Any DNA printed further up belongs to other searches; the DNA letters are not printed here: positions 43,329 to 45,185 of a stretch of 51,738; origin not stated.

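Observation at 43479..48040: mauB-mauA-like TTQ amine dehydrogenase genes joined to a Rieske oxygenase and an OYE flavoprotein, with no mauE/mauD/mauG or cupredoxin gene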

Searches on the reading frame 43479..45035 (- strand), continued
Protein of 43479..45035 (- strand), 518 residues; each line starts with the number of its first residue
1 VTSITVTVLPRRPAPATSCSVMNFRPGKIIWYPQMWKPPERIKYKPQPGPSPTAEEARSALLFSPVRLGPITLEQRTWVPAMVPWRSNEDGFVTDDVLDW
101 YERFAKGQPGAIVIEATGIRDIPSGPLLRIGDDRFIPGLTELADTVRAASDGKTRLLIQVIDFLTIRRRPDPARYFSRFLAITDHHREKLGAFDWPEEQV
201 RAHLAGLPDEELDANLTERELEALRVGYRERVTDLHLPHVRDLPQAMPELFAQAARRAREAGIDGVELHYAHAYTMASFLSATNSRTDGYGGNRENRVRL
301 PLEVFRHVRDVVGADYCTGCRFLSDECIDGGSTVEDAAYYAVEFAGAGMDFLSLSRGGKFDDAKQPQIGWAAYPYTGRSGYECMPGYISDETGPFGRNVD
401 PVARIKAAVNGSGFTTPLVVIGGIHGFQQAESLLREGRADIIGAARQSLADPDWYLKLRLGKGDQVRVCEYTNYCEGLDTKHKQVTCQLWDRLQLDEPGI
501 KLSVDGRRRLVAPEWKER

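Call 45: find_encoding_contigs(protein=P0339, flank=8000, max_places=2)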
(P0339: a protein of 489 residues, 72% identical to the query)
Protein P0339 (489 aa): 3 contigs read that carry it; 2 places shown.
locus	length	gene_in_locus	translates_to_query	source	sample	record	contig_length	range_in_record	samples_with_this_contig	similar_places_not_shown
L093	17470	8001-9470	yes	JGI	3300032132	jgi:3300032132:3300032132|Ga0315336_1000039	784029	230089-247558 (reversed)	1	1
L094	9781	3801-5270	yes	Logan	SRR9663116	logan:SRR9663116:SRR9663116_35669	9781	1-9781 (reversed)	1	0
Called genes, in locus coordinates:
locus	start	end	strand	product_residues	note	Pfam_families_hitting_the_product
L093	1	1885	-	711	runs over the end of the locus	PF01966:HD, PF13328:HD_4, PF04607:RelA_SpoT, PF02824:TGS, PF19296:RelA_AH, PF28438:RelA_RIS, PF01842:ACT (faint), PF13291:ACT_4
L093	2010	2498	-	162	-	PF01192:RNA_pol_Rpb6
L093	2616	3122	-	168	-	PF01288:HPPK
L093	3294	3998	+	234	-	PF01936:NYN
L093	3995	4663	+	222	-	PF03167:UDG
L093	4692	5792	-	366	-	PF01717:Meth_synt_2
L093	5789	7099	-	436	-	PF00501:AMP-binding, PF14535:AMP-binding_C_2 (weak)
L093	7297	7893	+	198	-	PF00440:TetR_N, PF17932:TetR_C_24, PF16925:TetR_C_13 (weak)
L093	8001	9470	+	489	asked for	PF00724:Oxidored_FMN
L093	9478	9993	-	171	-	PF13302:Acetyltransf_3, PF13420:Acetyltransf_4 (weak), PF00583:Acetyltransf_1, PF13673:Acetyltransf_10, PF13508:Acetyltransf_7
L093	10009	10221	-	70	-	-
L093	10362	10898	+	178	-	PF18967:PycTM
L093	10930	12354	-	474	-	PF20695:UbiD_N, PF01977:UbiD, PF20696:UbiD_C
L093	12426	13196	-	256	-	PF00106:adh_short, PF08659:KR, PF13561:adh_short_C2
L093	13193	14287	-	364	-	PF00355:Rieske, PF19112:VanA_C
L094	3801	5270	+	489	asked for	PF00724:Oxidored_FMN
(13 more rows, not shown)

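Call 77: predict_structure(alignment_id=A2)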
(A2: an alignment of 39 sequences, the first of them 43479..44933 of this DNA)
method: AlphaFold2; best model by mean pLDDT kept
length: 484 residues; sequences in the alignment: 39
mean_pLDDT: 80.5   pTM: 0.85
mean pLDDT of the five models: 80.5, 80.3, 78.3, 76.6, 70.1
residues with pLDDT >= 90: 202; 70-90: 169; 50-70: 68; < 50: 45
segments of 3 or more residues with pLDDT < 50: 1-4, 89-92, 327-346, 351-353, 441-449
pLDDT, mean of each block of 10 residues (from residue 1): 49 79 92 96 76 67 83 91 61 65 89 95 88 71 84 92 94 89 81 77 87 93 94 87 88 94 97 97 95 79 98 97 56 41 49 54 86 98 88 89 93 77 89 66 44 61 77 75 80
secondary structure, 60 per line:
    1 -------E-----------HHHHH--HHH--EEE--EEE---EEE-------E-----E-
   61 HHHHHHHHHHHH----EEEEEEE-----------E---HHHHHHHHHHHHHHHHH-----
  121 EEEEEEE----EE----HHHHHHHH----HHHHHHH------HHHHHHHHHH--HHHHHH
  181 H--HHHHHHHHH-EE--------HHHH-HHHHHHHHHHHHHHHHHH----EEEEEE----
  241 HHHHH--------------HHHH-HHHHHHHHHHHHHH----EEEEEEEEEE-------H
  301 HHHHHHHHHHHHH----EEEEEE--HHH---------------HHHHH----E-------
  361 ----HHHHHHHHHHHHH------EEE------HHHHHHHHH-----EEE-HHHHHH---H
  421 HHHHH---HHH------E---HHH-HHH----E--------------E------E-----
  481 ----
elements in order: H20-24 E32-34 E37-39 E43-45 H61-72 E77-83 H99-115 E121-127 H138-145 H150-156 H163-172 H175-181 H184-192 H204-207 H209-226 E231-236 H241-245 H260-263 H265-278 E283-292 H300-313 E318-323 H344-348 H365-377 E384-386 H393-401 E407-409 H411-416 H420-425

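Call 81: fold_search(model_id=the predicted structure, library=pdb)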
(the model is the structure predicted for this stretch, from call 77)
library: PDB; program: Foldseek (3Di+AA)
matches with E <= 10: 1806; with E <= 0.001: 312
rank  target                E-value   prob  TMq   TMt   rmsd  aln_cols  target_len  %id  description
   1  8pun_A                7.8e-21  1.00  0.56  0.75   7.9       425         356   24  Old Yellow Enzyme from the thermophilic Ferrovum sp. JA12 (released 2023-08-02)
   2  5ogt_A                1.4e-20  1.00  0.54  0.73   7.1       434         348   26  Thermus scotoductus SA-01 Ene-reductase triple mutant TsER_C25D_I67T_A102H (released 2018-08-01)
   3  6qkg_B                3.0e-20  1.00  0.59  0.43   7.6       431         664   21  2-Naphthoyl-CoA Reductase(NCR) (released 2019-05-15)
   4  6qkr_A                3.7e-20  1.00  0.58  0.43   7.6       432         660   21  2-Naphthoyl-CoA Reductase-2-Naphthoyl-CoA complex(NCR-NCoA-soaked complex) (released 2019-05-15)
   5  8uat_F                4.4e-20  1.00  0.54  0.73   7.5       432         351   26  Thermus scotoductus SA-01 Ene-reductase Compound 3b Complex (released 2024-07-03)
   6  5nux_A                8.1e-20  1.00  0.55  0.75   7.1       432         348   26  Thermus scotoductus SA-01 Ene-reductase double mutant TsER_C25D_I67T (released 2018-05-30)
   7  3hf3_A                1.3e-19  1.00  0.54  0.74   8.7       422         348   27  Old Yellow Enzyme from Thermus scotoductus SA-01 (released 2010-02-23)
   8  8e5h                  1.3e-19  1.00  0.53  0.69   9.0       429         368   23  Old Yellow Enzyme 5 (PcOYE5) from Pseudomonas chloritidismutans (released 2023-08-30)
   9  6qkg_A                1.4e-19  1.00  0.58  0.43   7.6       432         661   21  2-Naphthoyl-CoA Reductase(NCR) (released 2019-05-15)
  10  9iuv_A                1.7e-19  1.00  0.55  0.76   6.0       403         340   24  Crystal Structure of a PtOYE Mutant (ADes-5) (released 2025-08-27)
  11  8uaj_A                3.3e-19  1.00  0.52  0.71   7.5       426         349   26  Succinate Bound Crystal Structure of Thermus scotoductus SA-01 Ene-reductase (released 2024-07-03)
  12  8j59_A                1.1e-18  1.00  0.54  0.67   8.8       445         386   22  The structure of a novel thermophilic-like old yellow enzyme from Aspergillus flavus-AfOYE1 (released 2024-04-24)
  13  8s4p_A                1.2e-18  1.00  0.56  0.66   7.9       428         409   23  Crystal structure of an Ene-reductase from Penicillium steckii (released 2025-03-05)
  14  3gr7_A                1.6e-18  1.00  0.53  0.74   6.2       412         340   24  Structure of OYE from Geobacillus kaustophilus, hexagonal crystal form (released 2010-03-31)
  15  8auh_A                2.1e-18  1.00  0.54  0.71  10.1       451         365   22  Xenobiotic reductase A Y27F variant in complex with ethyl (Z)-2-(hydroxyimino)-3-oxobutanoate (released 2023-03-01)
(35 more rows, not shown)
